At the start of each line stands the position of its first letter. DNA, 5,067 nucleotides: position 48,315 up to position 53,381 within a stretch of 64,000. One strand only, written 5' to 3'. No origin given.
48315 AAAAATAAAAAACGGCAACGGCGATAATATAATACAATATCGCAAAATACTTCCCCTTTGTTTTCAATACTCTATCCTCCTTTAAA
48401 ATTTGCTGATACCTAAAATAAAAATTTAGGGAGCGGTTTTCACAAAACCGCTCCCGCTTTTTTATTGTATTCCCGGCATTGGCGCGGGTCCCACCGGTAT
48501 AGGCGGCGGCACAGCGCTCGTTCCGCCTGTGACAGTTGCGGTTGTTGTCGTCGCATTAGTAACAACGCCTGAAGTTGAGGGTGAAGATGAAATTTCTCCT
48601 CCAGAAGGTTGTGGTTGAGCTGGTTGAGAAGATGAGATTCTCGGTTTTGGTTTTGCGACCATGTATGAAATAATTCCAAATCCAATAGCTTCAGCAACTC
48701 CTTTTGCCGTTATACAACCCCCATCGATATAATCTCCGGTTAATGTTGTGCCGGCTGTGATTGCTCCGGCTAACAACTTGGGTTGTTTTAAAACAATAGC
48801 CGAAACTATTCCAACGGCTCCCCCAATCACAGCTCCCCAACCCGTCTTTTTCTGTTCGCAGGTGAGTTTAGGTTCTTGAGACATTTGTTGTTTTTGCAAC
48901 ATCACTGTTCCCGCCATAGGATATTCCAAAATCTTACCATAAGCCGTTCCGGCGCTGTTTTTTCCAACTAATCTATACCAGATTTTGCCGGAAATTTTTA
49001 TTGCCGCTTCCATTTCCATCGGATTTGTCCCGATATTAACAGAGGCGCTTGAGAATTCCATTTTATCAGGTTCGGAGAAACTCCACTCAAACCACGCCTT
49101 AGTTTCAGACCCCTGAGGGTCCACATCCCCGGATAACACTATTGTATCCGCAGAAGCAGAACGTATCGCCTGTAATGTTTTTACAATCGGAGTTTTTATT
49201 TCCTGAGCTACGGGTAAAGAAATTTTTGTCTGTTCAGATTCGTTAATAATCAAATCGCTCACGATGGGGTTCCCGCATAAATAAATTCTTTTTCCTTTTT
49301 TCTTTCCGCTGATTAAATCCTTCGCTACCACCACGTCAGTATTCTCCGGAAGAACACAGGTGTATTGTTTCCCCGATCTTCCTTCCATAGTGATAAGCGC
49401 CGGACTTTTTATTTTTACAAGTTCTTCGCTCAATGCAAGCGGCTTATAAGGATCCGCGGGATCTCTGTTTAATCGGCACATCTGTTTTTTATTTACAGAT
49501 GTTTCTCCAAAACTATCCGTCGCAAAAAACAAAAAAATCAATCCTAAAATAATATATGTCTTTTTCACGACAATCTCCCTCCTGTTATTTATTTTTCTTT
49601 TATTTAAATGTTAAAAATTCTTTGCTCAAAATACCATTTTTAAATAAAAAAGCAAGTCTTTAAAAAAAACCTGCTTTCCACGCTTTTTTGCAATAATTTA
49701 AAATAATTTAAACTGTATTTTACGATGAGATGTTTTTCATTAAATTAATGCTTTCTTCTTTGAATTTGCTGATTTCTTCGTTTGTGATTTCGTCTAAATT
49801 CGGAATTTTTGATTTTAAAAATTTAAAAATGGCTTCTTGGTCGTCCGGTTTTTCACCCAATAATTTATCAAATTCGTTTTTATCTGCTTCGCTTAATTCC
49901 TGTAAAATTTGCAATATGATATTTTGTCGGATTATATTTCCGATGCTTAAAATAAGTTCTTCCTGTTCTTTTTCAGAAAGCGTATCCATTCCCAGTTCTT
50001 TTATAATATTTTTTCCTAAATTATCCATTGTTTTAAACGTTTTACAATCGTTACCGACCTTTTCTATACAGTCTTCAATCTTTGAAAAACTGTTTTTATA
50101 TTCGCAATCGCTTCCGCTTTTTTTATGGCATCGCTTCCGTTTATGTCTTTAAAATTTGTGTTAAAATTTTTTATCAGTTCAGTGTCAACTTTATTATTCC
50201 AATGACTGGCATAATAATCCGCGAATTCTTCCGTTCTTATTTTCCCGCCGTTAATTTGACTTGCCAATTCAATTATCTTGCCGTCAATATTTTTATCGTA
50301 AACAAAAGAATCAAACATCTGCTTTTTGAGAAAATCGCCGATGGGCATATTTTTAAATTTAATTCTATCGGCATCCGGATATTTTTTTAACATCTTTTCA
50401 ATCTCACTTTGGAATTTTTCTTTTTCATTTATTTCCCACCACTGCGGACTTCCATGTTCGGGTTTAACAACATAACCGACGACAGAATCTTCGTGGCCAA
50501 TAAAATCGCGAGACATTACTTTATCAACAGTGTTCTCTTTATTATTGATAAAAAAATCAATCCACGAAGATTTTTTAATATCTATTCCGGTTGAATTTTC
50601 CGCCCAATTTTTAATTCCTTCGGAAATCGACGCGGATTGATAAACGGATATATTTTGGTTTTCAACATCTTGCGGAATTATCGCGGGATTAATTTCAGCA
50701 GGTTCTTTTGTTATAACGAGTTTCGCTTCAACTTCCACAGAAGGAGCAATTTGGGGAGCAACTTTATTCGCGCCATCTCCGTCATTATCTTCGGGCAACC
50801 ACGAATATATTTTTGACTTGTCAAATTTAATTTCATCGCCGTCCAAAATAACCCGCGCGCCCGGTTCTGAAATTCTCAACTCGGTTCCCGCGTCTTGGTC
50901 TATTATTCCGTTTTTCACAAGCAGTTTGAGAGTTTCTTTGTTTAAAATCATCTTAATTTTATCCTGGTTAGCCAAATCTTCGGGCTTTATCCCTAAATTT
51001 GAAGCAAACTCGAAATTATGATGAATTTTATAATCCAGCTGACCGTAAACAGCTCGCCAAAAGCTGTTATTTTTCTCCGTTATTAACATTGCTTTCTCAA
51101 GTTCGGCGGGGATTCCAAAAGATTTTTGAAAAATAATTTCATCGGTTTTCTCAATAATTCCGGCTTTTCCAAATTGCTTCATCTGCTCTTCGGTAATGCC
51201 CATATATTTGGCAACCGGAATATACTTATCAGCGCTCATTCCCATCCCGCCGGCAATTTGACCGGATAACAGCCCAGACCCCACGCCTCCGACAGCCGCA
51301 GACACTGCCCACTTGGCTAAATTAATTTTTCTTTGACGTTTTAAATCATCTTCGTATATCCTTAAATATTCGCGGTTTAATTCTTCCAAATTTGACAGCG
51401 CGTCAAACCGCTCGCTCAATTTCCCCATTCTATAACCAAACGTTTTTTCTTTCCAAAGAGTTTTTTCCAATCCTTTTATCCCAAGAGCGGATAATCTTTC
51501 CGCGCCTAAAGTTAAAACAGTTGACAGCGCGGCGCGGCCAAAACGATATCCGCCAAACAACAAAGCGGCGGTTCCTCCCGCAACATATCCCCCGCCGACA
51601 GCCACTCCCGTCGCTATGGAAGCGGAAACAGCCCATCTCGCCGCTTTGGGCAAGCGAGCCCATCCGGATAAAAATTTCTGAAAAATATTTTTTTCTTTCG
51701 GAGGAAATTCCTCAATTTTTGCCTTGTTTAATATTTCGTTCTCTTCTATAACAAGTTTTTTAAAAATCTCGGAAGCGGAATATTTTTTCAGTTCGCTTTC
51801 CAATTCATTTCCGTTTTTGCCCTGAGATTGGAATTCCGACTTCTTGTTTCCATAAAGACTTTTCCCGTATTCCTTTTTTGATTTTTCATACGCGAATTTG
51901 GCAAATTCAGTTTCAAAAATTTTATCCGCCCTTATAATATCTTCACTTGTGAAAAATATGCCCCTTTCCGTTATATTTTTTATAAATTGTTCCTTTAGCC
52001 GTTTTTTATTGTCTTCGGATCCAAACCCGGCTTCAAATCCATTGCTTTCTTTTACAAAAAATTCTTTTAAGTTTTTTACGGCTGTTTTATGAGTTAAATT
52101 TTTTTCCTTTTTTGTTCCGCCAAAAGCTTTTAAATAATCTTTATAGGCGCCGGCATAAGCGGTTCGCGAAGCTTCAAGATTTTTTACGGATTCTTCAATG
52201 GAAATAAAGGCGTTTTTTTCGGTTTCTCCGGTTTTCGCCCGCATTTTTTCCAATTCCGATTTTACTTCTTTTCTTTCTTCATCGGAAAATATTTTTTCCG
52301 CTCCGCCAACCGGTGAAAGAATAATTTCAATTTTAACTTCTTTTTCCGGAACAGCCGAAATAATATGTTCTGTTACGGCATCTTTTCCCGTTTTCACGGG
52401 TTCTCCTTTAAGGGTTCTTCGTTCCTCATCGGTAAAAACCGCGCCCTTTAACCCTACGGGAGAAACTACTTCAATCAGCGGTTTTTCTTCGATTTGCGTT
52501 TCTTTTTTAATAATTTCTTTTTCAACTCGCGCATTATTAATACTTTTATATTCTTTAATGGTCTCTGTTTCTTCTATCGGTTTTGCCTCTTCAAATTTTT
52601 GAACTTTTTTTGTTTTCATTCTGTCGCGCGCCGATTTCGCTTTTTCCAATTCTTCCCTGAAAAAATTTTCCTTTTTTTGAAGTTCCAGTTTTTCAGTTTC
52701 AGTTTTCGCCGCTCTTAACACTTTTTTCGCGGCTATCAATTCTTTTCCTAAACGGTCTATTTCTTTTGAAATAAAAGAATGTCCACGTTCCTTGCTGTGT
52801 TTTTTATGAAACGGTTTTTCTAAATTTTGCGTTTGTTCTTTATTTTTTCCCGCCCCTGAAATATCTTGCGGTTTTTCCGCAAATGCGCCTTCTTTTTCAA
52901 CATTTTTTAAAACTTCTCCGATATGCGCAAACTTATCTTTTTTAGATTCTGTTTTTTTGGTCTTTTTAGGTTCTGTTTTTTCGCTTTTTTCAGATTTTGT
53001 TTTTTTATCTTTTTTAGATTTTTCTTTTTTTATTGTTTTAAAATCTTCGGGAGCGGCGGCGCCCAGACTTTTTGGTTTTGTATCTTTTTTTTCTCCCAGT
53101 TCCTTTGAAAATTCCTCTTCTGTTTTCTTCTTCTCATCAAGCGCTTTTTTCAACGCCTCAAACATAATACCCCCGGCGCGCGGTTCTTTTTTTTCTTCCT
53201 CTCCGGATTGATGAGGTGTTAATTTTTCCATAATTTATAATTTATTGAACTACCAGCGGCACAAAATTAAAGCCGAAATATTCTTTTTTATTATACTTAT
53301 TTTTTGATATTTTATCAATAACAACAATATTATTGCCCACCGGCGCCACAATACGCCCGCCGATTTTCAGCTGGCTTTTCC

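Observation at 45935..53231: Five-gene minus-strand cluster of surface-repeat proteins plus a giant K/E-rich membrane protein: candidate cell-surface attachment module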

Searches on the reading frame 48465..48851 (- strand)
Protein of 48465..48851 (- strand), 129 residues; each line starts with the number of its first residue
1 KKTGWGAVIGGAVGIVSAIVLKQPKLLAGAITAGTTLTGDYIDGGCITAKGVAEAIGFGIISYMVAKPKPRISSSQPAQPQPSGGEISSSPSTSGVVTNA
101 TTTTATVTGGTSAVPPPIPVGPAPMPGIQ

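Call 87: search_protein_families(library=pfam, proteins=[window:48465-48851:-], max_evalue=10)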
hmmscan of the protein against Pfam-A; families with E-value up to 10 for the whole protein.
seq(129 aa): 1 family
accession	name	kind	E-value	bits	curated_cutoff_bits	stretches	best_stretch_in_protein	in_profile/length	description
PF13273.12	DUF4064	-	0.078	13.6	32.1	1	4-31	64-91/102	Protein of unknown function (DUF4064)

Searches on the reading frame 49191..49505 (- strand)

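Call 87: search_protein_families(library=pfam, proteins=[window:49191-49505:-], max_evalue=10)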
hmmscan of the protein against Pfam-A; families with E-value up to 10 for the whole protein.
seq(105 aa): 1 family
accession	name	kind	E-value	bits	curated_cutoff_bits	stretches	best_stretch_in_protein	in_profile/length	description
PF05162.18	Ribosomal_L41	-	0.26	11.7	22.3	1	6-14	7-15/25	Ribosomal protein L41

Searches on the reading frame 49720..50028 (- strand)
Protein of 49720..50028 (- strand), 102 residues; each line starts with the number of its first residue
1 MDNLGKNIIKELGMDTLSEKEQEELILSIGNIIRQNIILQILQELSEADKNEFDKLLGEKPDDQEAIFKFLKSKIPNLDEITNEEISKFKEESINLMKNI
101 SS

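Call 3: search_protein_families(library=pfam, proteins=[window:49720-50028:-], max_evalue=1)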
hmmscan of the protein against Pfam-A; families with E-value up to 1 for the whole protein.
window:49720-50028:- (102 aa): 2 families
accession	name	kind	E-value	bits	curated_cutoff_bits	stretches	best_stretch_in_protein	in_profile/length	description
PF18908.5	DUF5663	-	2.4e-05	25.3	23.7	1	8-92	1-83/84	Protein of unknown function (DUF5663)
PF03937.21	Sdh5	-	0.29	11.5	27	1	42-81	27-63/76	Flavinator of succinate dehydrogenase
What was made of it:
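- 49720..50028 (-): g102, a DUF5663 protein (MDI6717572.1): small, acidic, helical, no signal peptide. The invariable neighbour of g1055-family genes. Pfam PF18908 25.3 bits against a cutoff of 23.7 (call 3).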

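Call 4: search_protein_families(library=ncbifam, proteins=[window:49720-50028:-], max_evalue=1)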
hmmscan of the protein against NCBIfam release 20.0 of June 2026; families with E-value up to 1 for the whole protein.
window:49720-50028:- (102 aa): 0 families

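Call 78: search_protein_families(library=phrogs, proteins=[window:49720-50028:-], max_evalue=0.01)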
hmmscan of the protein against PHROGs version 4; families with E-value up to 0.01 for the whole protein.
window:49720-50028:- (102 aa): 0 families

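Call 79: search_protein_families(library=padloc, proteins=[window:49720-50028:-], max_evalue=0.01)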
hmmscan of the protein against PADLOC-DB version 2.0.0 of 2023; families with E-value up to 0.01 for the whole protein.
window:49720-50028:- (102 aa): 0 families

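Call 112: search_solved_structures(query=A7, max_evalue=10, show_alignments=1)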
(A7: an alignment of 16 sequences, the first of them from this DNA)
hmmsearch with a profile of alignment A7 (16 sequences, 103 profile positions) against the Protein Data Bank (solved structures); distinct sequences matched with E-value up to 10: 5.
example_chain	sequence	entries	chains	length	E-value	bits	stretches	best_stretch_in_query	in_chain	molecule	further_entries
4xo2_A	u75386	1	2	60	0.057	16.6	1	61-101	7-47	Protein GnsA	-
4eba_G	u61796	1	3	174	0.12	15.6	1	35-85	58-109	Rna15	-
4xo1_A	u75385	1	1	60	0.15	15.3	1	61-101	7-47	Protein GnsA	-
4b4y_A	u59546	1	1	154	1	12.6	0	61-97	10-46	NEUROGLOBIN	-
7w5z_T6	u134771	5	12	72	1.2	12.4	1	28-71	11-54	Cytochrome c oxidase small TIM subunit 6 | Annexin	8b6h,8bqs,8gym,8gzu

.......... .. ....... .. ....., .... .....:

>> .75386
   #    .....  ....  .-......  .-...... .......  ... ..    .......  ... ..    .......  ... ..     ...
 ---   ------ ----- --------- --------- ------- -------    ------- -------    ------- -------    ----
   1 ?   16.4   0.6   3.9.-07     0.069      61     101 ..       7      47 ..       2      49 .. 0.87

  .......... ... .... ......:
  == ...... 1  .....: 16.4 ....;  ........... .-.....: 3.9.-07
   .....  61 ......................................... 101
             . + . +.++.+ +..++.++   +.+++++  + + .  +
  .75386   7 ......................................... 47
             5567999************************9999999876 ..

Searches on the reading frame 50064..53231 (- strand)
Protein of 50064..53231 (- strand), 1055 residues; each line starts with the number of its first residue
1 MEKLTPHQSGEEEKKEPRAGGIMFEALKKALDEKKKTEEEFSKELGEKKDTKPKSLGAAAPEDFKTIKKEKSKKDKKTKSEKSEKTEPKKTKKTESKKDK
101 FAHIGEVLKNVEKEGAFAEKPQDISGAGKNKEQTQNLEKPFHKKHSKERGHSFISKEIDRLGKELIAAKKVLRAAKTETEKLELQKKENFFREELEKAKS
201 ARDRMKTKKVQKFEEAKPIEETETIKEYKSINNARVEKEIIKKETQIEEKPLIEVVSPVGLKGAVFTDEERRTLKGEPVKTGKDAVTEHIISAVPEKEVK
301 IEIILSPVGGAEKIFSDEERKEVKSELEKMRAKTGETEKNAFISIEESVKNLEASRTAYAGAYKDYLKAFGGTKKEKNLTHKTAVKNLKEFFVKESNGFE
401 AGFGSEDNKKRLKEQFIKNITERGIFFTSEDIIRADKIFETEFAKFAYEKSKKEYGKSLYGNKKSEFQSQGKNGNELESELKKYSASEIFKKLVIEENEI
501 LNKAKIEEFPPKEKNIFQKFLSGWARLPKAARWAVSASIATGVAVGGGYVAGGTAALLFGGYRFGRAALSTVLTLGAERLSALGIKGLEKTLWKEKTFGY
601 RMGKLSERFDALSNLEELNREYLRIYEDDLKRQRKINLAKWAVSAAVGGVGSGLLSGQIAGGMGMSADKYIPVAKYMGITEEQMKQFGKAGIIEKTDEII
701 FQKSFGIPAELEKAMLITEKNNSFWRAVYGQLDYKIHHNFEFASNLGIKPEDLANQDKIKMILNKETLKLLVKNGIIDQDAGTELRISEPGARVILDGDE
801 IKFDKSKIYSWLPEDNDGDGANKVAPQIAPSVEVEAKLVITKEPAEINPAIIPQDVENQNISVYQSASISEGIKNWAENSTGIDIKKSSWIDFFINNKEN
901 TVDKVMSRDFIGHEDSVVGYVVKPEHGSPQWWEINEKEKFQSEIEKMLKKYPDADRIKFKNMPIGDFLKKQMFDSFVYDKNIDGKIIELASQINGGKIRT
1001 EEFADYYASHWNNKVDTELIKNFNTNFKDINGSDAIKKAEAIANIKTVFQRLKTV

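Call 3: search_protein_families(library=pfam, proteins=[window:50064-53231:-], max_evalue=1)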
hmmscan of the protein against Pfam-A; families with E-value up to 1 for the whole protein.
window:50064-53231:- (1055 aa): 3 families
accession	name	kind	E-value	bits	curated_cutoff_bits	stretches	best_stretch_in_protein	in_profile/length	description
PF24408.1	wHTH-Calcineurin_assc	-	0.024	14.9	27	1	401-435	1-35/56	wHTH-Calcineurin_assc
PF23430.1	DUF7117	-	0.079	13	28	1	150-233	81-166/232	Family of unknown function (DUF7117)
PF24744.1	CARF-assoc_HTH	-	0.18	12.2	27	1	762-794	18-49/55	CARF-associated HTH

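Call 4: search_protein_families(library=ncbifam, proteins=[window:50064-53231:-], max_evalue=1)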
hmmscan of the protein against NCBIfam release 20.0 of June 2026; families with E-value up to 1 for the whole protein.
window:50064-53231:- (1055 aa): 0 families

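Call 9: find_homologous_proteins(query=window:50064-53231:-)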
Query window:50064-53231:- (1055 aa): 1 proteins with E <= 0.001 among 8000 candidates.
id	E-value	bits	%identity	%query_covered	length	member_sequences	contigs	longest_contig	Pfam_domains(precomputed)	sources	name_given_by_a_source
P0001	0.0e+0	2283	100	100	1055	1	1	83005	-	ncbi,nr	ncbi:MAG: hypothetical protein QMD86_00770 [Patescibacteria group bacterium]|nr:hypothetical protein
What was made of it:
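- Tried and rejected: It returned only the protein itself (call 9), probably because K/E-rich words swamped the candidate list.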

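Call 78: search_protein_families(library=phrogs, proteins=[window:50064-53231:-], max_evalue=0.01)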
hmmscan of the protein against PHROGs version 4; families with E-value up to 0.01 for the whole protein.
window:50064-53231:- (1055 aa): 0 families

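Call 79: search_protein_families(library=padloc, proteins=[window:50064-53231:-], max_evalue=0.01)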
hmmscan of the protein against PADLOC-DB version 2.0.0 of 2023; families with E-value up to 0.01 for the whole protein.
window:50064-53231:- (1055 aa): 0 families

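Call 92: find_encoding_contigs(protein=P0001, flank=10000, max_places=3)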
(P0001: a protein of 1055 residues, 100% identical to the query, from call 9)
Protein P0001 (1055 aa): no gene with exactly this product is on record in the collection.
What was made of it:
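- Tried and rejected: No record (call 92).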

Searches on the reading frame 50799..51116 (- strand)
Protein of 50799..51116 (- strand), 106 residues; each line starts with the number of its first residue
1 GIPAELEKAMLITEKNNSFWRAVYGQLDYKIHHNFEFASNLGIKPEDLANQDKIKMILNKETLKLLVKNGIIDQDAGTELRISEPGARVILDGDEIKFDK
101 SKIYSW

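Call 73: search_solved_structures(query=A6, max_evalue=10, show_alignments=1)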
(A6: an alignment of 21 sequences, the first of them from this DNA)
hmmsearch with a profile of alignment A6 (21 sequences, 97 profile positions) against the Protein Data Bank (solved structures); distinct sequences matched with E-value up to 10: 3.
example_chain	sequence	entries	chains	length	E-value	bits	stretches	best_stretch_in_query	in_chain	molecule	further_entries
4pta_D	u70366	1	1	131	0.25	14.6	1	36-90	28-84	Replication initiator protein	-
7jil_m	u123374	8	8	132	0.63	13.3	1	50-87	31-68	30S ribosomal protein S8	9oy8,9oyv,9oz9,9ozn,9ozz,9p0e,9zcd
6zbc_D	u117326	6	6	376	1.8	11.9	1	18-44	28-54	Merozoite surface protein 1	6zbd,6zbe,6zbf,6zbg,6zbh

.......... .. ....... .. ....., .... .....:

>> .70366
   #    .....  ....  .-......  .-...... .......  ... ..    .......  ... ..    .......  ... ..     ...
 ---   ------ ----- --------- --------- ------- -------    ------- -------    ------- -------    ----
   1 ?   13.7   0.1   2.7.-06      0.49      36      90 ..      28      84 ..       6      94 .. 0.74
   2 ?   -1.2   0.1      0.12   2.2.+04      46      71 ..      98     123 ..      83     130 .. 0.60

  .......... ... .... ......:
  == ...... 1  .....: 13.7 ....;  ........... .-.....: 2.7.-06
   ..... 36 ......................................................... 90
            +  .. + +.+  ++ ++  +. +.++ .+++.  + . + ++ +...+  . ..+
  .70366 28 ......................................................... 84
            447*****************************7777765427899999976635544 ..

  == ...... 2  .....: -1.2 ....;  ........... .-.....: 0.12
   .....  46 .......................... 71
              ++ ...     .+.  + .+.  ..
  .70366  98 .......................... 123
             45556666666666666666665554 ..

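Call 74: search_protein_families(library=pfam, alignment_id=A6, max_evalue=1)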
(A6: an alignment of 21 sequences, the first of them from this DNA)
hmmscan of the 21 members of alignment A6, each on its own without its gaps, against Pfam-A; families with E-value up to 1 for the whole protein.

A. member 1, seq(106 aa): 3 families
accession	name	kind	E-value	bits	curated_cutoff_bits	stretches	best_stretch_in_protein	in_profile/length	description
PF24744.1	CARF-assoc_HTH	-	0.011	16.2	27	1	57-89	18-49/55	CARF-associated HTH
PF20620.4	DUF6805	-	0.13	13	27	1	15-67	33-85/133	Family of unknown function (DUF6805)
PF22352.2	K319L-like_PKD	-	0.18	12.2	27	1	76-106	1-31/84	K319L-like, PKD domain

B. families by the number of members that match (of 21 scanned): 21 families
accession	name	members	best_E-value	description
PF11675.13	DUF3271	3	0.0008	Protein of unknown function (DUF3271)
PF02119.21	FlgI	2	0.039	Flagellar P-ring protein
PF22023.1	Pus10_THUMP_arc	1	0.00089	Pus10 THUMP domain, archaeal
PF12445.13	FliC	1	0.0069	Flagellin protein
PF22042.2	EF-G_D2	1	0.01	Elongation factor G domain 2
PF24744.1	CARF-assoc_HTH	1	0.011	CARF-associated HTH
PF20250.3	FapA_N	1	0.023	Flagellar Assembly Protein A N-terminal region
PF12545.13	DUF3739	1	0.027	Filamentous haemagglutinin family outer membrane protein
PF04963.19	Sigma54_CBD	1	0.028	Sigma-54 factor, core binding domain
PF18061.6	CRISPR_Cas9_WED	1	0.068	CRISPR-Cas9 WED domain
PF13612.12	DDE_Tnp_1_3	1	0.073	Transposase DDE domain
PF02091.20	tRNA-synt_2e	1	0.079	Glycyl-tRNA synthetase alpha subunit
PF14176.11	YxiJ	1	0.095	YxiJ-like protein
PF21446.3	Gp34_trimer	1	0.1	Long-tail fiber proximal subunit, C-terminal, trimerization domain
PF08447.18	PAS_3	1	0.11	PAS fold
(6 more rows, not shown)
